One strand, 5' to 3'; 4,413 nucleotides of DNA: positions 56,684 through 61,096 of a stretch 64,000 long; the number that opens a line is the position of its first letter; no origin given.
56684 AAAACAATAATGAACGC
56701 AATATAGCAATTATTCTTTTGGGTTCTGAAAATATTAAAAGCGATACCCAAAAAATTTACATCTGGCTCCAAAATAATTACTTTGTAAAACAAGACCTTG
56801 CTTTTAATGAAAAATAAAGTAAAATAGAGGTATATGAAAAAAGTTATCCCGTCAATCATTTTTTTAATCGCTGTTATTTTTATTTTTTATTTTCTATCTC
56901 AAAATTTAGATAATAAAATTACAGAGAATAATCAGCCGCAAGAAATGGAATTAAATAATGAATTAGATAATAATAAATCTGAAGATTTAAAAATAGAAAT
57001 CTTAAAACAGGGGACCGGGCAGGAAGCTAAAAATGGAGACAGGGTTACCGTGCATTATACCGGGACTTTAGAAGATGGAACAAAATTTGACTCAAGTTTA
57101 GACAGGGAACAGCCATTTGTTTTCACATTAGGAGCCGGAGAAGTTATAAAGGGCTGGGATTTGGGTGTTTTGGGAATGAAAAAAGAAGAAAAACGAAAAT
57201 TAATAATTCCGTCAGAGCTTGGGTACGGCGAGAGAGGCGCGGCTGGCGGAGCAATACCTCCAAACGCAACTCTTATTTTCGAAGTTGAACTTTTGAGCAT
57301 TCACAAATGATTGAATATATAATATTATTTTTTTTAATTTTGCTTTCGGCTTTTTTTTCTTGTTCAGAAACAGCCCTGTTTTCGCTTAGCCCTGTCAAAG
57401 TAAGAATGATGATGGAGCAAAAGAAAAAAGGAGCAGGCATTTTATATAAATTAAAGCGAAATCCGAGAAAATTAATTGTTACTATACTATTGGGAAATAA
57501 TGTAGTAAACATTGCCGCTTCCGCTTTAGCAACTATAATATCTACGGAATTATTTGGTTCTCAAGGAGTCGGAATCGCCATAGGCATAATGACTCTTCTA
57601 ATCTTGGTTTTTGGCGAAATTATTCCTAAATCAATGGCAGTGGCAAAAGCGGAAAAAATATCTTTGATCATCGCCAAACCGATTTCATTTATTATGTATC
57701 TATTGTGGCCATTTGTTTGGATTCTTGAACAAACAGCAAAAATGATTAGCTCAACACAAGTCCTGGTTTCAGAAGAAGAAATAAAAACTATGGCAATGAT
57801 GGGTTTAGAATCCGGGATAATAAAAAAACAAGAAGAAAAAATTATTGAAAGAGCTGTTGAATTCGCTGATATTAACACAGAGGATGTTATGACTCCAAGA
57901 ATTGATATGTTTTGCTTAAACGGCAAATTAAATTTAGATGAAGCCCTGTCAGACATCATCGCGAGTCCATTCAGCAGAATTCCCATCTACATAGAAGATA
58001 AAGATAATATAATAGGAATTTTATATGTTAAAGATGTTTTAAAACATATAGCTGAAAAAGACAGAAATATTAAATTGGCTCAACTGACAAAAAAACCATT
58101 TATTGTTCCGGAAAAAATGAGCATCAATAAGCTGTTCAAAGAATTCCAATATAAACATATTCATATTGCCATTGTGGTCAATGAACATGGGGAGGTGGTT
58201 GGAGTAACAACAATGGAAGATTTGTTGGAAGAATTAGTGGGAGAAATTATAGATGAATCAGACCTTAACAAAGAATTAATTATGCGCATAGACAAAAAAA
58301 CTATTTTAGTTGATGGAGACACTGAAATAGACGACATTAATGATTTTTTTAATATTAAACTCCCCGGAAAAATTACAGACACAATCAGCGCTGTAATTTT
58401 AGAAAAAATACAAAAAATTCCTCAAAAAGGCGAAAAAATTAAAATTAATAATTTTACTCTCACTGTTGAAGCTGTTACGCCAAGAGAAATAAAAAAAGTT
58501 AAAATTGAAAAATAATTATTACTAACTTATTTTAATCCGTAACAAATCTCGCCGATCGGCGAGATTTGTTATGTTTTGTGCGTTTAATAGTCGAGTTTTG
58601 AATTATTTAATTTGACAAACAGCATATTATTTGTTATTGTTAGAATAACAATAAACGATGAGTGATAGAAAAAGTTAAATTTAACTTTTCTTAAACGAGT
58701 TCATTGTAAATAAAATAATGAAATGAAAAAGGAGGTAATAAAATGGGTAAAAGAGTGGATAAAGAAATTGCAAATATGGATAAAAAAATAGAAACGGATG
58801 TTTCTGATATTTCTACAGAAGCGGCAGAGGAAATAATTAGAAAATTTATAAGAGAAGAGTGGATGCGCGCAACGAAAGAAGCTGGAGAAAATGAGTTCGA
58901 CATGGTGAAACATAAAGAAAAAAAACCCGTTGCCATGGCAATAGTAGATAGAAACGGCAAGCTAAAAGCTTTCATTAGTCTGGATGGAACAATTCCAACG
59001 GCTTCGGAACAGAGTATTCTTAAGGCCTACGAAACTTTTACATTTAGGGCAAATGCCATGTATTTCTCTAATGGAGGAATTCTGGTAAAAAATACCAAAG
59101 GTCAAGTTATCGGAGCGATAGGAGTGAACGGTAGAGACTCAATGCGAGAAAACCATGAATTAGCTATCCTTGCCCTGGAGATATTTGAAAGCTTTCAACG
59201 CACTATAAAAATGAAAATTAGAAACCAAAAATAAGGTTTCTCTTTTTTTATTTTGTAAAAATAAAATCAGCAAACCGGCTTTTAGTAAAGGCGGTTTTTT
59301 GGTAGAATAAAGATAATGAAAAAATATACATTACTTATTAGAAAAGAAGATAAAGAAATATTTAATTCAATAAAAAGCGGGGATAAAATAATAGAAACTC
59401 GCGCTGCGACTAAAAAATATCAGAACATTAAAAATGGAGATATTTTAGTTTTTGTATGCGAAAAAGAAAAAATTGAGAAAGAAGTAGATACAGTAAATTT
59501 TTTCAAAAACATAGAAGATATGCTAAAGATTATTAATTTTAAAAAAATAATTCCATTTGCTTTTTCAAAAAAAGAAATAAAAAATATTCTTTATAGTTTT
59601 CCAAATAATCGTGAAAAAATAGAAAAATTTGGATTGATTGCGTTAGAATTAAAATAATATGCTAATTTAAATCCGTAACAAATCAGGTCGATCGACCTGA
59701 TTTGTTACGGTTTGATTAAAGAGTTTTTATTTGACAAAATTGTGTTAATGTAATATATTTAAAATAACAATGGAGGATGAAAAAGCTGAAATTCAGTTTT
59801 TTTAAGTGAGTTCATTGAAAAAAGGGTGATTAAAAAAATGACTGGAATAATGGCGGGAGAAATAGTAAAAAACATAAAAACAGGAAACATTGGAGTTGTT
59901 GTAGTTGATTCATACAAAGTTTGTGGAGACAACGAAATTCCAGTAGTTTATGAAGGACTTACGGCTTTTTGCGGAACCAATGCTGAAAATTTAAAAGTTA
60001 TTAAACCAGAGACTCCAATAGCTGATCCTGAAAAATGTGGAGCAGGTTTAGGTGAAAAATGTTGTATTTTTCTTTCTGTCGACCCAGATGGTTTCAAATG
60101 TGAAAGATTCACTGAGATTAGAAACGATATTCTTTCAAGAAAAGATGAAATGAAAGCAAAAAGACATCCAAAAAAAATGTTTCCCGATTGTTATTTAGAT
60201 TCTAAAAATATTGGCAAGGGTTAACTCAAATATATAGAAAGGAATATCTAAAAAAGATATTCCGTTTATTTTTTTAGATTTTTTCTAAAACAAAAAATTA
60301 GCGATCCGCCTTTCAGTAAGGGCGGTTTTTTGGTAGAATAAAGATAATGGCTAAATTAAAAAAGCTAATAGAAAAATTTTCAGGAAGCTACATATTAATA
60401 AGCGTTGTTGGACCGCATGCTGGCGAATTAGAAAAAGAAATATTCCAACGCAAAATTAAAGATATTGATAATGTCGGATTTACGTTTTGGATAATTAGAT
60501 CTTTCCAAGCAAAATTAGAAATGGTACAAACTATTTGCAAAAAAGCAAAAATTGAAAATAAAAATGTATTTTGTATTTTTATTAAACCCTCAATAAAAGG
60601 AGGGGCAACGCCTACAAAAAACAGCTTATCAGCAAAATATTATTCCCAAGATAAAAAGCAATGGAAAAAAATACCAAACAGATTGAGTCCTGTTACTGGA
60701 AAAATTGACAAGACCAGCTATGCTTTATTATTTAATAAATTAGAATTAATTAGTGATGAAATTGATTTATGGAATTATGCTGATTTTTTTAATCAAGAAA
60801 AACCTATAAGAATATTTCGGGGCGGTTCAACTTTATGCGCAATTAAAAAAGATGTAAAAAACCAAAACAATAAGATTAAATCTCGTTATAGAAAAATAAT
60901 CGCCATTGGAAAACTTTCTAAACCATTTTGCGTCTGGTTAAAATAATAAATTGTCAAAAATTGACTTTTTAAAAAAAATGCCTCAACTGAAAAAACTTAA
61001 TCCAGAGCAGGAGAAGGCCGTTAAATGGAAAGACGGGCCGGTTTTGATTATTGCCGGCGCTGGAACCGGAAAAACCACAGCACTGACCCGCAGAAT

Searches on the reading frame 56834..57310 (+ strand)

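Call 9: search_protein_families(library=pfam, proteins=[window:56834-57310:+], max_evalue=0.01)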
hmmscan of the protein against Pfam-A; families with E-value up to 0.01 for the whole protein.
window:56834-57310:+ (158 aa): 2 families
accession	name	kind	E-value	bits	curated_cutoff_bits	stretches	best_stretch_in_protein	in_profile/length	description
PF00254.34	FKBP_C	-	2.6e-41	140.3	21.1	1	63-154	3-94/94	FKBP-type peptidyl-prolyl cis-trans isomerase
PF06480.20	FtsH_ext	-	0.0042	17.7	25.5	1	8-92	5-90/103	FtsH Extracellular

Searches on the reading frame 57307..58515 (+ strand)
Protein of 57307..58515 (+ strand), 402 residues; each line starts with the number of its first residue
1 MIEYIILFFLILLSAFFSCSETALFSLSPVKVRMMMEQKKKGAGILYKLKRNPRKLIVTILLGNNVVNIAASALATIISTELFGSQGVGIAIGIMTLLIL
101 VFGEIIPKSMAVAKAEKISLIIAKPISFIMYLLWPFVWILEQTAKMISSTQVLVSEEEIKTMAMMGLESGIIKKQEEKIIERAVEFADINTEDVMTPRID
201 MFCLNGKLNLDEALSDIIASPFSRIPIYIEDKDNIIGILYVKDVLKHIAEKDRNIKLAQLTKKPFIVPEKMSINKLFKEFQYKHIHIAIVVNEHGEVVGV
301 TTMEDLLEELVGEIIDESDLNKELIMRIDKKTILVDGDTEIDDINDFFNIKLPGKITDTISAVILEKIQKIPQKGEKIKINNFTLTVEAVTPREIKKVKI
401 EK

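Call 9: search_protein_families(library=pfam, proteins=[window:57307-58515:+], max_evalue=0.01)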
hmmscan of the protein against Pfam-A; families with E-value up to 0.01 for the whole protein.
window:57307-58515:+ (402 aa): 3 families
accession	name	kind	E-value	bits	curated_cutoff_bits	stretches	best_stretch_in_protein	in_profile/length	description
PF01595.25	CNNM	-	7.7e-55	185.8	28.4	1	5-176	1-181/181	Cyclin M transmembrane N-terminal domain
PF03471.22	CorC_HlyC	-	1.7e-19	70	27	1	327-402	2-79/81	Transporter associated domain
PF00571.33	CBS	-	4e-18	65.9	24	2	261-311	6-56/57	CBS domain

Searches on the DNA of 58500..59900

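Call 46: search_rna_families(source=window, start=58500, end=59900, threshold=evalue, max_evalue=10)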
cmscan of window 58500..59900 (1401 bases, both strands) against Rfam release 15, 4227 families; matches with E-value up to 10: 26.
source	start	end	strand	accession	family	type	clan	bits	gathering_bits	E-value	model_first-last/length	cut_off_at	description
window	59223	59302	+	RF02846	Ref84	Gene; antisense;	-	27.9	52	0.47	1-87/87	no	Enterococcus sRNA 84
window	59665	59717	+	RF04134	MIR7504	Gene; miRNA;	-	27.6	83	0.025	1-124/124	no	MIR7504 microRNA precursor family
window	58523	58588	-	RF02621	BSnc120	Gene; sRNA;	-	27.5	114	0.00082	1-88/88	no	Brucella sRNA 120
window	59647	59719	+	RF02430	SpF19_sRNA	Gene; sRNA;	-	25.8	60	0.044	1-99/99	no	Streptococcus sRNA SpF19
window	59670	59717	-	RF04134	MIR7504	Gene; miRNA;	-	25.4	83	0.092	1-124/124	no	MIR7504 microRNA precursor family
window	59226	59303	+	RF01859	Phe_leader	Cis-reg; leader;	-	23.2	55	0.42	1-125/125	no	Phenylalanine leader peptide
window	59670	59741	+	RF02310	TtnuHACA2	Gene; snRNA; snoRNA; HACA-box;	-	22.8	100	0.91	1-121/121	no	Tetrahymena snoRNA TtnuHACA2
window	59617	59726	+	RF03922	MIR2119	Gene; miRNA;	-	22.3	73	5.4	1-188/188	no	MIR2119 microRNA precursor family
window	59179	59249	+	RF02029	sraA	Gene; sRNA;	-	21.1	56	2.3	1-95/95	no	sraA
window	59600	59717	-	RF00125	IS128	Gene; sRNA;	-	20.9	80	0.14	1-209/209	no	IS128 RNA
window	59663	59718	-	RF04070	MIR6440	Gene; miRNA;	-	20.2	95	0.81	1-108/108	no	MIR6440 microRNA precursor family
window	58532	58633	-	RF00121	MicC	Gene; sRNA;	-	20.2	90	4.4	1-123/123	no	MicC RNA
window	59668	59713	+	RF04087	MIR5565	Gene; miRNA;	-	19.8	80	0.33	1-109/109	no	MIR5565 microRNA precursor family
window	59584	59712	+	RF04182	GibS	Gene; sRNA;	-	19.5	115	7.1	1-142/142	no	GibS sRNA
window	59190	59342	+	RF01578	RUF1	Gene; sRNA;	-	19.4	70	0.63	1-264/264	no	Plasmodium RNA of unkown function RUF1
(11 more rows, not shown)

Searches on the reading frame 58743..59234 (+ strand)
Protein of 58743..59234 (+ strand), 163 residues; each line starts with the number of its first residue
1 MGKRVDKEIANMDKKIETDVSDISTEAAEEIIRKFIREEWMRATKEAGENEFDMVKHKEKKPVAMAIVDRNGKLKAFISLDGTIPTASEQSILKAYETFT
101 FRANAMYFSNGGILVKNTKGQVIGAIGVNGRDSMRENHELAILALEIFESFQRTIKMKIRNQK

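Call 9: search_protein_families(library=pfam, proteins=[window:58743-59234:+], max_evalue=0.01)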
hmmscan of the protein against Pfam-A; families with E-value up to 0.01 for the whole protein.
window:58743-59234:+ (163 aa): 1 family
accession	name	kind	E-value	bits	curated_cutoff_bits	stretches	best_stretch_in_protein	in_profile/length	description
PF03928.20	HbpS-like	-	9.5e-13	48.7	25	1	57-145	19-127/128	Haem degrading protein HbpS-like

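Call 44: find_homologous_proteins(query=window:58743-59231:+)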
Query window:58743-59231:+ (163 aa): 1 proteins with E <= 0.001 among 40 candidates.
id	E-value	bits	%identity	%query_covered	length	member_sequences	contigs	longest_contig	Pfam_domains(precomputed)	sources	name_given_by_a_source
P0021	3.4e-98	343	100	100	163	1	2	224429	PF03928.21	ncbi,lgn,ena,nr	ncbi:heme-binding protein [Candidatus Parcubacteria bacterium]|nr:heme-binding protein [Candidatus P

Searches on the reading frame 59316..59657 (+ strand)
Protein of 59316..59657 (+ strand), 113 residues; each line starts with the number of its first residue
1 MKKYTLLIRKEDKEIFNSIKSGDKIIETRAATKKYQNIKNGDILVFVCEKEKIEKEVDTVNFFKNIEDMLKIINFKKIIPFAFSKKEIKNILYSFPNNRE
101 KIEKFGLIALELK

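Call 9: search_protein_families(library=pfam, proteins=[window:59316-59657:+], max_evalue=0.01)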
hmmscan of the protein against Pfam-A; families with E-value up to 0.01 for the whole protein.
window:59316-59657:+ (113 aa): 3 families
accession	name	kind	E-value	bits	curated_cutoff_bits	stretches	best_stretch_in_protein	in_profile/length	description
PF12961.13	DUF3850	-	0.005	17.4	22.9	0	12-52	7-44/77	Domain of unknown function (DUF3850)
PF12943.12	DUF3839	-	0.0051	16.8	22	1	29-78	93-140/242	Protein of unknown function (DUF3839)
PF04266.20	ASCH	-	0.0081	17.3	21.2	0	13-100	5-89/103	ASCH domain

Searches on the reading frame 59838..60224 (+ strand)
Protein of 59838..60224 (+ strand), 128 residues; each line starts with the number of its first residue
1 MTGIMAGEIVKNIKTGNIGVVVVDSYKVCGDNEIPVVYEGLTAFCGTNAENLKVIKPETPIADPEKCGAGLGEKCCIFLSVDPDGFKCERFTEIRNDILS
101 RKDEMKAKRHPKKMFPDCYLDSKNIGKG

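Call 9: search_protein_families(library=pfam, proteins=[window:59838-60224:+], max_evalue=0.01)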
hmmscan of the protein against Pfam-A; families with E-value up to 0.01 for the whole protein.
window:59838-60224:+ (128 aa): 0 families

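Call 15: find_encoding_contigs(protein=window:59838-60224:+, flank=3000, max_places=10)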
Protein window:59838-60224:+ (128 aa): 2 contigs read that carry it; 1 place shown.
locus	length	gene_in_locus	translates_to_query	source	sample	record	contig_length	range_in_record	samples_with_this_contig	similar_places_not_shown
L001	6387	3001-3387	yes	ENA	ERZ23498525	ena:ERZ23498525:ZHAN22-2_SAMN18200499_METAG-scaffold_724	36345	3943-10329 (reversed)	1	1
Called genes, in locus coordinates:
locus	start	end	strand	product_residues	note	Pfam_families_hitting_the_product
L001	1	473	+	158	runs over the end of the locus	PF00254:FKBP_C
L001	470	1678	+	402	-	PF01595:CNNM, PF00571:CBS, PF03471:CorC_HlyC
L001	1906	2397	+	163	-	PF03928:HbpS-like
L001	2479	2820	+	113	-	-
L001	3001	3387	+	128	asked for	-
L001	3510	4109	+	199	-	-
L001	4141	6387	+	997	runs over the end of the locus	PF00580:UvrD-helicase, PF13245:AAA_19, PF13361:UvrD_C, PF13538:UvrD_C_2 (faint), PF12705:PDDEXK_1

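Call 19: find_homologous_proteins(query=window:59838-60221:+)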
Query window:59838-60221:+ (128 aa): 5 proteins with E <= 0.001 among 16 candidates.
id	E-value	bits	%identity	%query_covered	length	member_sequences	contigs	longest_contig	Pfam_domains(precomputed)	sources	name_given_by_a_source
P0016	5.7e-79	281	100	97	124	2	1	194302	-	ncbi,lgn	-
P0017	4.7e-28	116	53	88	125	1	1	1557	-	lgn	-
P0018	2.1e-25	107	50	91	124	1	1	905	-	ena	-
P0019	9.8e-24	102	49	91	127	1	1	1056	-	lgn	-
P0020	3.5e-23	100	47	88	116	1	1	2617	-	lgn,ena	-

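Call 20: find_encoding_contigs(protein=P0017, flank=3000)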
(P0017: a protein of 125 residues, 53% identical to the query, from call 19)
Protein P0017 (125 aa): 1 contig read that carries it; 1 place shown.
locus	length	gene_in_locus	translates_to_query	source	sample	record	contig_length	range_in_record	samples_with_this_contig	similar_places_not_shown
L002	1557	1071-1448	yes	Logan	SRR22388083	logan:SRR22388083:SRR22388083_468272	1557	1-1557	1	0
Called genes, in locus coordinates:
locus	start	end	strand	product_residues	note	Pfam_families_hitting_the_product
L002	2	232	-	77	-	?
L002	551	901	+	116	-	-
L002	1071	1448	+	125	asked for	-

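Call 21: find_encoding_contigs(protein=P0020, flank=3000)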
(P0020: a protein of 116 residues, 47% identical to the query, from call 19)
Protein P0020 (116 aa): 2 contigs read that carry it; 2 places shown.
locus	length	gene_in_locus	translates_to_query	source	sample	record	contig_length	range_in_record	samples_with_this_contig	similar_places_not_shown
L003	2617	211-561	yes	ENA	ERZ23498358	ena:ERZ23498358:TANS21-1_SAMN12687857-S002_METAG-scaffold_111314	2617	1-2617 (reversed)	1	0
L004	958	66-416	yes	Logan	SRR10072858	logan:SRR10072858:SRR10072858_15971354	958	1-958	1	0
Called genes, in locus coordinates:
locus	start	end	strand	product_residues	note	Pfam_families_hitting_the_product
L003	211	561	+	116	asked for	-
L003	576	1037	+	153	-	-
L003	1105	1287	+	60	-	-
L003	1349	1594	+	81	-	-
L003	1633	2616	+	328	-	?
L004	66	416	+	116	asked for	-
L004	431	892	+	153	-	-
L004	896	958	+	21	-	?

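Call 22: find_encoding_contigs(protein=P0019, flank=3000)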
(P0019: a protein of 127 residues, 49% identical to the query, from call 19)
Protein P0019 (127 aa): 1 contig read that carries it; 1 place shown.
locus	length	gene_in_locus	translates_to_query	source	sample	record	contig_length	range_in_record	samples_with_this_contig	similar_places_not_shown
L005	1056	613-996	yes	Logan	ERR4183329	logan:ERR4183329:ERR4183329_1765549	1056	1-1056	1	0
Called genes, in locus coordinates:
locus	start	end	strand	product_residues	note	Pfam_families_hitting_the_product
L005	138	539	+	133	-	-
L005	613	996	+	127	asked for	-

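Call 23: find_encoding_contigs(protein=P0018, flank=3000)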
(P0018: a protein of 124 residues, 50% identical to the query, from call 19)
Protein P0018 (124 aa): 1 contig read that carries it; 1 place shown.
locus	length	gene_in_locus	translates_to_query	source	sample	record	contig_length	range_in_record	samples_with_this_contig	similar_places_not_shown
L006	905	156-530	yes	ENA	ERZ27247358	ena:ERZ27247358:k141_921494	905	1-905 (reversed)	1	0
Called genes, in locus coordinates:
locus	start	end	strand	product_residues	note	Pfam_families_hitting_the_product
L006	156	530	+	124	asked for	-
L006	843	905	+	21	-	?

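Call 33: find_encoding_contigs(protein=P0016, flank=10000)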
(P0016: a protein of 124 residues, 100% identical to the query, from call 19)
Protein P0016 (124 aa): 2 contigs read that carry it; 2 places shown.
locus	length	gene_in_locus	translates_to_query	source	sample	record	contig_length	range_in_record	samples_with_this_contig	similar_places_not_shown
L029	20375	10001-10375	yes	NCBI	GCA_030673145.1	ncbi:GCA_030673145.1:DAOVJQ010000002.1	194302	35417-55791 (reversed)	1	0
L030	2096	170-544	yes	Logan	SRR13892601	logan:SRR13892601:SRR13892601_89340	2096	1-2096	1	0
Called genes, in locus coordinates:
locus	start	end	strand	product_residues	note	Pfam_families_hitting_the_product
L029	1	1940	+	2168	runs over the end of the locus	PF13205:Big_5 (faint), PF01835:MG2, PF17962:bMG6, PF07703:A2M_BRD, PF00207:A2M, PF07678:TED_complement, PF17973:bMG10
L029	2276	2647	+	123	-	-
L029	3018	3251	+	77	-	-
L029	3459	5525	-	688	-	PF00912:Transgly, PF00905:Transpeptidase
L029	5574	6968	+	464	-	PF03734:YkuD, PF13354:Beta-lactamase2, PF00768:Peptidase_S11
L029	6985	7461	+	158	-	PF00254:FKBP_C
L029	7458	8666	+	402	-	PF01595:CNNM, PF00571:CBS, PF03471:CorC_HlyC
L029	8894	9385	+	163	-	PF03928:HbpS-like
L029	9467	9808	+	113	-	-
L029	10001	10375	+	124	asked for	-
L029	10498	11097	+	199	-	-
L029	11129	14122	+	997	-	PF00580:UvrD-helicase, PF13245:AAA_19, PF13361:UvrD_C, PF13538:UvrD_C_2 (faint), PF12705:PDDEXK_1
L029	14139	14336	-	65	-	-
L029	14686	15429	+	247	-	PF01487:DHquinase_I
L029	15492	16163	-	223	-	PF14716:HHH_8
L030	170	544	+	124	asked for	-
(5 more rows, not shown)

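Call 54: predict_structure(alignment_id=A4)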
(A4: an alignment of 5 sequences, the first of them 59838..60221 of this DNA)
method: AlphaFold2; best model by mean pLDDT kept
length: 128 residues; sequences in the alignment: 5
mean_pLDDT: 53.4   pTM: 0.50
mean pLDDT of the five models: 53.4, 52.9, 49.0, 44.7, 39.8
residues with pLDDT >= 90: 0; 70-90: 26; 50-70: 37; < 50: 65
segments of 3 or more residues with pLDDT < 50: 58-61, 64-66, 68-115, 120-128
pLDDT, mean of each block of 10 residues (from residue 1): 68 78 60 65 64 68 47 36 34 43 42 47 39
secondary structure, 60 per line:
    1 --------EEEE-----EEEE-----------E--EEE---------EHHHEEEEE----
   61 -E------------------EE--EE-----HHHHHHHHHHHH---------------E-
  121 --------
elements in order: E9-12 E18-21 E36-38 E52-56 H92-103
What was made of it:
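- Tried and rejected: AlphaFold model of the Cys-rich cargo: pLDDT 53, too poor for a fold search (call 54).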

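Call 83: search_protein_representatives(alignment_id=A4)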
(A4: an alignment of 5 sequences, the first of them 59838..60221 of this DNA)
Query: 5 sequences, 120 profile positions. Proteins with E-value up to 0.001 (for the whole library): 324; up to 1e-10: 160; up to 1e-30: 22. The best 150 are listed.
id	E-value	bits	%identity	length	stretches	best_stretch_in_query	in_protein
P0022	1.9e-43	163.4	-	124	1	1-119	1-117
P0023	5.5e-42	158.7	-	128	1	3-119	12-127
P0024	1.1e-41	157.7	-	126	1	3-119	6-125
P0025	1.2e-40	154.4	-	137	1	3-118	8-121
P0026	1.6e-40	153.9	-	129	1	3-119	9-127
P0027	6.7e-40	151.9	-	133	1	1-119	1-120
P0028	5.3e-37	142.6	-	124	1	12-118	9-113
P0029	5.5e-36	139.3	-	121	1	3-119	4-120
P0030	3.4e-35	136.8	-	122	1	3-119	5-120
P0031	1.9e-34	134.3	-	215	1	4-119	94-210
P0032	1.5e-33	131.5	-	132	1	5-119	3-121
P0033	3.6e-33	130.2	-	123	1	5-118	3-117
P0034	4.7e-32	126.6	-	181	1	13-119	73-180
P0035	5.6e-32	126.4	-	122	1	4-119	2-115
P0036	1.2e-31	125.3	-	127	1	4-119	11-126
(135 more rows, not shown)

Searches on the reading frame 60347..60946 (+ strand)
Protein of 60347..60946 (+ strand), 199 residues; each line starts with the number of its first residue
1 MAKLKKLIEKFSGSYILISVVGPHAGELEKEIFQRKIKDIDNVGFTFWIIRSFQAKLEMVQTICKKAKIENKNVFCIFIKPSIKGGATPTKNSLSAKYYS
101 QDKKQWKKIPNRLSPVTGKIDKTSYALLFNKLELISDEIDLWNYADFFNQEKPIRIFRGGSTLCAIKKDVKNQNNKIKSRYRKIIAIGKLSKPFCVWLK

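Call 9: search_protein_families(library=pfam, proteins=[window:60347-60946:+], max_evalue=0.01)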
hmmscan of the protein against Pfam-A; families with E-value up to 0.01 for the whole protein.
window:60347-60946:+ (199 aa): 1 family
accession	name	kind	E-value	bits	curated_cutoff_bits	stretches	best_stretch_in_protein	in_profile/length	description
PF24515.1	ARM_KNTC1_3rd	-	0.0055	16.7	26.4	0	49-145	113-205/212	KNTC1 third ARM-repeats domain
